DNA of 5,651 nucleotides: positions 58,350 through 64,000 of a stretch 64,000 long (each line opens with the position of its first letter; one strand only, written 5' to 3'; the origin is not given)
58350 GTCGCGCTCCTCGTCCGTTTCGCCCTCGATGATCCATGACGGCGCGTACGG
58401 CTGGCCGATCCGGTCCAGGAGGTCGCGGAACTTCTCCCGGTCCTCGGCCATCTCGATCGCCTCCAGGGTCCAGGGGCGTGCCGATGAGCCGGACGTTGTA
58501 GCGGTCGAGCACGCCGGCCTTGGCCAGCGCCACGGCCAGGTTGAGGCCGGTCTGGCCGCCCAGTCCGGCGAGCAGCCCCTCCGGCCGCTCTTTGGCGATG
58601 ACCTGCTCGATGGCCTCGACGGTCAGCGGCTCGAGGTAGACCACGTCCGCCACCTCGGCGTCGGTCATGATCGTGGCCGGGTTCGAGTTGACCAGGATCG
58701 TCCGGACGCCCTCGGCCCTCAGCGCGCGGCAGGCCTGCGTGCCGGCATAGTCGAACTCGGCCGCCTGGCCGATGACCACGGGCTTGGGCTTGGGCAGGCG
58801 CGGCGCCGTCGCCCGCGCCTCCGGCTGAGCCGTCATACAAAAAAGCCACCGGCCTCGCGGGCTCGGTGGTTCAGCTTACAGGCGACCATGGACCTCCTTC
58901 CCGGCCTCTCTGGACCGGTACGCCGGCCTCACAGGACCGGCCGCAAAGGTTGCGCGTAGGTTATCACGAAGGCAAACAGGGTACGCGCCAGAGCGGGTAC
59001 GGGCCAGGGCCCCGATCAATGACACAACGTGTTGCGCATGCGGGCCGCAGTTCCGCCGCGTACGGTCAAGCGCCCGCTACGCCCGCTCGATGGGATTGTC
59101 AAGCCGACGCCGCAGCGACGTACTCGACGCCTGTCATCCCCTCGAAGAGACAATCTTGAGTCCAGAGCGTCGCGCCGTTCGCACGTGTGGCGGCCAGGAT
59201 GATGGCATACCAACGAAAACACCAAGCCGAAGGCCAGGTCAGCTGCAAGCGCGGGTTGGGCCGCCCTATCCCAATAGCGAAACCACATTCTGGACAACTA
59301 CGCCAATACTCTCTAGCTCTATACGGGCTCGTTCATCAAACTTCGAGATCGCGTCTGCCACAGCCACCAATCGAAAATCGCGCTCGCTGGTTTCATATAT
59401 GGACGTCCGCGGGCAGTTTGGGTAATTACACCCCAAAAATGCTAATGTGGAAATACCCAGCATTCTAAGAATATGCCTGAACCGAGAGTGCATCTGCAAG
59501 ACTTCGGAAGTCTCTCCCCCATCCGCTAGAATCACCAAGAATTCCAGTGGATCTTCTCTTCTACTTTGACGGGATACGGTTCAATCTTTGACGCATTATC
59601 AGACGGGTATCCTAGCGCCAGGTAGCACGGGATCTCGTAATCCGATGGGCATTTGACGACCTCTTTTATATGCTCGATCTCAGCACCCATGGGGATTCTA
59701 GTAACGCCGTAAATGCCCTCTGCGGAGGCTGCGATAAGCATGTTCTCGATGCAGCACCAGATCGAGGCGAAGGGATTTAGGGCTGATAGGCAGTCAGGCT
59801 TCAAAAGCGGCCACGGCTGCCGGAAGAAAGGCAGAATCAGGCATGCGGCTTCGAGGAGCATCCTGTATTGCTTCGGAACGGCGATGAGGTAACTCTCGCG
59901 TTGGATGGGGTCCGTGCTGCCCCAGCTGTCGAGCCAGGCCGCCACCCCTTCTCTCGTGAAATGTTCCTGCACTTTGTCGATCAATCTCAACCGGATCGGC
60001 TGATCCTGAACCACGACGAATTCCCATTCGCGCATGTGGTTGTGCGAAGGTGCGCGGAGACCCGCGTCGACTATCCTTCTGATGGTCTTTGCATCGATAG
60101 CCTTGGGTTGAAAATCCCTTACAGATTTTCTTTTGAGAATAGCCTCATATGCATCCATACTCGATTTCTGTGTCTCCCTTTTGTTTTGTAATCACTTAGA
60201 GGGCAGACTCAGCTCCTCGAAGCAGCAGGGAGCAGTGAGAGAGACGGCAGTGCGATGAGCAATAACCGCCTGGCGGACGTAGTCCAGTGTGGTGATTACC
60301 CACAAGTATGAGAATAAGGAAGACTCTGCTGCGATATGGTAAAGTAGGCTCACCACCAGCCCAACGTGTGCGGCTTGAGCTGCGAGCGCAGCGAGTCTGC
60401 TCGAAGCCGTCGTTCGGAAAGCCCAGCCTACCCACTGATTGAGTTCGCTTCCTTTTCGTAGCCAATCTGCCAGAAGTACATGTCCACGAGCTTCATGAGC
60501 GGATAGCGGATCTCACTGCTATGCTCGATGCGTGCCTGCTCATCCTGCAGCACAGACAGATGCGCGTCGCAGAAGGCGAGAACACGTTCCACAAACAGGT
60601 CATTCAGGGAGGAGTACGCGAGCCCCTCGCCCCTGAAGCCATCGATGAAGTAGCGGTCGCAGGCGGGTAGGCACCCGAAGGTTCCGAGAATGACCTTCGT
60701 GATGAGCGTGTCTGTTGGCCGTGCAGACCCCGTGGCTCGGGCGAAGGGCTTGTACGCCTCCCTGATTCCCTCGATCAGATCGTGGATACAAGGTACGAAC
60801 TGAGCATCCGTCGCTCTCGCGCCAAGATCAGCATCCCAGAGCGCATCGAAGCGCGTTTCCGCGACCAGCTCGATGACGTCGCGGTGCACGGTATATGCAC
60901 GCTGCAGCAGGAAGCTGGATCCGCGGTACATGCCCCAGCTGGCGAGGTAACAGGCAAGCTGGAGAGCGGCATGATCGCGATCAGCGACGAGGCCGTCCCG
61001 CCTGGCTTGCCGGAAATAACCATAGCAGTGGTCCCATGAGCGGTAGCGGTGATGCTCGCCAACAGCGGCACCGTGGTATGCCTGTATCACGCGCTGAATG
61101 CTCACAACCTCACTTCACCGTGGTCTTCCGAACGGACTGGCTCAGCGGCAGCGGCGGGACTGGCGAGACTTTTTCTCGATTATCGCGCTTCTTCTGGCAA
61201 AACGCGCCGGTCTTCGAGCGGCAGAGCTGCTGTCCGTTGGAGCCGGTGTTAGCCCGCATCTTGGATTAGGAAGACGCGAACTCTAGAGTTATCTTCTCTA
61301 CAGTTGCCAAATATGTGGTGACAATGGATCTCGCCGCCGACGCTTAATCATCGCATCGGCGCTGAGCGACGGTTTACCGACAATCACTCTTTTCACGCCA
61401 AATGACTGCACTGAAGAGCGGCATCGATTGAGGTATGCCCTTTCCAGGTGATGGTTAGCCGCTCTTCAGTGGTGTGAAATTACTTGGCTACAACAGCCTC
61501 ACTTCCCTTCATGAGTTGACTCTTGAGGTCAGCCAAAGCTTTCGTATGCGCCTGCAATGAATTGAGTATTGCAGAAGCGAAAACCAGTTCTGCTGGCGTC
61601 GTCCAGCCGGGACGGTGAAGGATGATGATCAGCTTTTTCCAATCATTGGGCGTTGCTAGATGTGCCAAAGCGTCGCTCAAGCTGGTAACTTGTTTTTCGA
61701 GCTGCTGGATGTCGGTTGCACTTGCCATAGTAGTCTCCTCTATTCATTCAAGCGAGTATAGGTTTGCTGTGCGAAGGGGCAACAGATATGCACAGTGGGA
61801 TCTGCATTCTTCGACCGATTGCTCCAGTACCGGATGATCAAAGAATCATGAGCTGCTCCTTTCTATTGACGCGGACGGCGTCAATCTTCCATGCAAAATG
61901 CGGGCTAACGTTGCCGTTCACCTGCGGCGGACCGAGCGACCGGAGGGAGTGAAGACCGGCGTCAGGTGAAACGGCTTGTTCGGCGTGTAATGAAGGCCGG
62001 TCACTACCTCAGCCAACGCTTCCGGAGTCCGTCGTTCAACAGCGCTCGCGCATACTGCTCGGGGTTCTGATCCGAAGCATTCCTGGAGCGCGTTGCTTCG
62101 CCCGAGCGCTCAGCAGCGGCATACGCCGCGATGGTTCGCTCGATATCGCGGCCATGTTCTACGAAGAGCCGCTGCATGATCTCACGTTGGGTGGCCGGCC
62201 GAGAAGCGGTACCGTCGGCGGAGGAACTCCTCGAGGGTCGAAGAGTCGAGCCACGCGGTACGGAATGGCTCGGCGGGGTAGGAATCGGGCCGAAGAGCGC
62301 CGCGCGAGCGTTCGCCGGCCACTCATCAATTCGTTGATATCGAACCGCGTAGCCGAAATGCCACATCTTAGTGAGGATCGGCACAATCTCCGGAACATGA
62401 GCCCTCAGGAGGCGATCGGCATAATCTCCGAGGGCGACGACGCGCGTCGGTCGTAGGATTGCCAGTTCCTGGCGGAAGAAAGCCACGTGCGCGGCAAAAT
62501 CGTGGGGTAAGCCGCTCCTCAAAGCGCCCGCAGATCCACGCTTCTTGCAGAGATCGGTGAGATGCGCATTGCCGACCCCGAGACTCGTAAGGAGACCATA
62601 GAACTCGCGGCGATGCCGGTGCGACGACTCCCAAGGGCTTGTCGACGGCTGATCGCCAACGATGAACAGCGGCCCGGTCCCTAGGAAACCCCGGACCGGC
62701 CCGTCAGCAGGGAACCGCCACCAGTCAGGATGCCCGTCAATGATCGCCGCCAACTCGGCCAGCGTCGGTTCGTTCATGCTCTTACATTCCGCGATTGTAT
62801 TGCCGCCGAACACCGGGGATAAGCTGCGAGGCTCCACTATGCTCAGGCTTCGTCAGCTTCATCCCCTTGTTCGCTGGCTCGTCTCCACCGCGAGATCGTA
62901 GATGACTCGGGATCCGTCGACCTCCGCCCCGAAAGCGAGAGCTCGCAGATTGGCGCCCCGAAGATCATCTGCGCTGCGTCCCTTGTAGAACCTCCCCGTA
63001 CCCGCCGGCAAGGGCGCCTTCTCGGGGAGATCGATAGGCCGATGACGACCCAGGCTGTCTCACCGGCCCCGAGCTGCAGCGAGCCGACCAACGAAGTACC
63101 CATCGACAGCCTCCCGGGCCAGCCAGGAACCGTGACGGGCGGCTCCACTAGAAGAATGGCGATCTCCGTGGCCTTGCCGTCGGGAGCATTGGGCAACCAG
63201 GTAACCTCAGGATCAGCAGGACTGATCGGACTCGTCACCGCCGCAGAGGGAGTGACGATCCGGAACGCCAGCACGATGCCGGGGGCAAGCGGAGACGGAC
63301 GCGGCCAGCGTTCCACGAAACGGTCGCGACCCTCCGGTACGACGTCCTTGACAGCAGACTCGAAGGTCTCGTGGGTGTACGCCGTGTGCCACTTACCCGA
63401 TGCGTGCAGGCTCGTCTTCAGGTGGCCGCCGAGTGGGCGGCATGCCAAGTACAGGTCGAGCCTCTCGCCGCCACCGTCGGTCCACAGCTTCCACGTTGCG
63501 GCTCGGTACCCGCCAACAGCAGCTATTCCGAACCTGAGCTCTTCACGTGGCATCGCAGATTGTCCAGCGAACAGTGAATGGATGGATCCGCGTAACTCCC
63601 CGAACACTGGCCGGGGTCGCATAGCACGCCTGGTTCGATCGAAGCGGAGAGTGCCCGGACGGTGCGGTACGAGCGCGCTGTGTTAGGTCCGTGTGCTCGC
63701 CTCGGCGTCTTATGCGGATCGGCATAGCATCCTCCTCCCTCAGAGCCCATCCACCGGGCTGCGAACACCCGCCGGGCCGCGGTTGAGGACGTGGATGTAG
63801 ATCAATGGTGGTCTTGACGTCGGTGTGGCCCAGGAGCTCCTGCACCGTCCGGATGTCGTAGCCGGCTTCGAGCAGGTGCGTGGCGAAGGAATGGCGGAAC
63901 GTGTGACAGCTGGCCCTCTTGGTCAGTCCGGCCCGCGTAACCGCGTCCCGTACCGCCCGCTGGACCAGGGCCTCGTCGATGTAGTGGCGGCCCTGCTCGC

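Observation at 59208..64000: Chromosomal integron whose integrase reads toward its own cassette array, next to carB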

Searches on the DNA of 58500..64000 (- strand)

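Call 9: search_rna_families(source=window, start=58500, end=64000, threshold=evalue, max_evalue=10)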
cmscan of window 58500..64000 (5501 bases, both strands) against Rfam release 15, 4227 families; matches with E-value up to 10: 3.
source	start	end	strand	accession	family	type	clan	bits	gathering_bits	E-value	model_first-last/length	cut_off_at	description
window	62981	63033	-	RF03537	Flavi_TBFV_SL6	Cis-reg;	-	24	38.3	0.0076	1-45/45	no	Tick-borne Flavivirus short stem-loop SL6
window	59769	59796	+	RF02129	GNAS-AS1_3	Gene; lncRNA;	-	22.1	42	0.068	1-38/38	no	GNAS antisense RNA 1 conserved region 3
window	61607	61650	-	RF01308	sR58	Gene; snRNA; snoRNA; CD-box;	-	15.5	55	9.3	1-55/55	no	Small nucleolar RNA sR58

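Call 48: search_with_rna_model(model_id=R2, sources=[L083, L084, L085, L002], max_evalue=1)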
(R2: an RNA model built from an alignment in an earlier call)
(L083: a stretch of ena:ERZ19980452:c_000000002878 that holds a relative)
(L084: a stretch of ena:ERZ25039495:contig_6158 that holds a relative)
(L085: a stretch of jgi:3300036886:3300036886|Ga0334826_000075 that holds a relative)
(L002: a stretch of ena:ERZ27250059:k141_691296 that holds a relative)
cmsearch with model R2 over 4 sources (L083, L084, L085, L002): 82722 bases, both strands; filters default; matches with E-value up to 1: 5.
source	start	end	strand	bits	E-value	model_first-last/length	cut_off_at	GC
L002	4121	4180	+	49.5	4.9e-10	1-67/67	no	0.67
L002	2555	2636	+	45.1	6.4e-09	1-67/67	no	0.66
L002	1664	1734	+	43.1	2e-08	1-67/67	no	0.59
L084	9305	9386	+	40.6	8.6e-08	1-67/67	no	0.62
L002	3285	3412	+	24.2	0.0012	1-67/67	no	0.62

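Call 53: search_with_rna_model(model_id=R2, sources=[L084, L085], filters=off, max_evalue=5)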
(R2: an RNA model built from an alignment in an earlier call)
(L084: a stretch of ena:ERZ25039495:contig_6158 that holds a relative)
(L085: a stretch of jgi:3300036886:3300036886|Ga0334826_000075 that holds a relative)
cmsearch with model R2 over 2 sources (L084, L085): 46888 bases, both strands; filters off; matches with E-value up to 5: 4.
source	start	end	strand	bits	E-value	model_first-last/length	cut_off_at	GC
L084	9305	9386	+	40.6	4.9e-08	1-67/67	no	0.62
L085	13355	13387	-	11.7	0.99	1-67/67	no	0.76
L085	22198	22251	-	9.9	2.8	19-47/67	no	0.7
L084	19536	19567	+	8.9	4.9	16-49/67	no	0.69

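Call 66: search_with_rna_model(model_id=R2, sources=[L087, L088, L089, L090, L091], max_evalue=0.1)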
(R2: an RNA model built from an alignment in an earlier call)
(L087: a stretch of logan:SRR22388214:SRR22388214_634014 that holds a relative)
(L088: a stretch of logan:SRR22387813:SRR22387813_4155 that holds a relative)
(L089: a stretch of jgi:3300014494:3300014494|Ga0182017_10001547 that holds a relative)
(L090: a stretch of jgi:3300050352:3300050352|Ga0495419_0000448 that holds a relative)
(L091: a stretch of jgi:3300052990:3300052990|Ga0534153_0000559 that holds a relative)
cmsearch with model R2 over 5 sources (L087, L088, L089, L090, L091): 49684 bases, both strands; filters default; matches with E-value up to 0.1: 2.
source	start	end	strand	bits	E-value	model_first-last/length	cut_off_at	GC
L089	5003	5065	+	38.7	1.6e-07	1-67/67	no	0.59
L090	2347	2409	+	38.7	1.6e-07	1-67/67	no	0.59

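Call 67: search_with_rna_model(model_id=R2, source=window, start=58800, end=64000, filters=off, max_evalue=10)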
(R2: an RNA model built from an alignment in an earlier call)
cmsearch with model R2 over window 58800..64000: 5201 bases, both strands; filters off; matches with E-value up to 10: 14.
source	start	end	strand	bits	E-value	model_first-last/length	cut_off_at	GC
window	60359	60418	-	49.5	3.1e-11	1-67/67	no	0.67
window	61903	61984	-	45.1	4e-10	1-67/67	no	0.66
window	62805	62875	-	43.1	1.3e-09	1-67/67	no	0.59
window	61127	61254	-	24.2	7.8e-05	1-67/67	no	0.62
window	62805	62875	+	13.9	0.03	1-67/67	no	0.59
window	59022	59082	-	12.5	0.069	1-67/67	no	0.69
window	61903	61984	+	11.6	0.11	1-67/67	no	0.66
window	60359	60418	+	7.9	0.99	1-67/67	no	0.67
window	62011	62040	-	7.8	1.1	1-67/67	no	0.6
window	63080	63145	+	5.9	3.1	16-49/67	no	0.7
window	61127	61254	+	5.4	4.3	1-67/67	no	0.62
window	63963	63999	-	5.1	5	16-49/67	no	0.7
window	60482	60536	+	4.5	7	1-67/67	no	0.58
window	60494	60530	-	4.5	7.1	13-52/67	no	0.54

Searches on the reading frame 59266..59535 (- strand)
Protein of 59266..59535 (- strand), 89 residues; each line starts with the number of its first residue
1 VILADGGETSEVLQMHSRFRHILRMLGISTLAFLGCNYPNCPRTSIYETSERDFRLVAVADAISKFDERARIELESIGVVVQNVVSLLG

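Call 50: search_protein_families(library=padloc, proteins=[window:59266-59535:-], max_evalue=0.01)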
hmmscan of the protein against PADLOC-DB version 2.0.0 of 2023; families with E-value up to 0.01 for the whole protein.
window:59266-59535:- (89 aa): 0 families
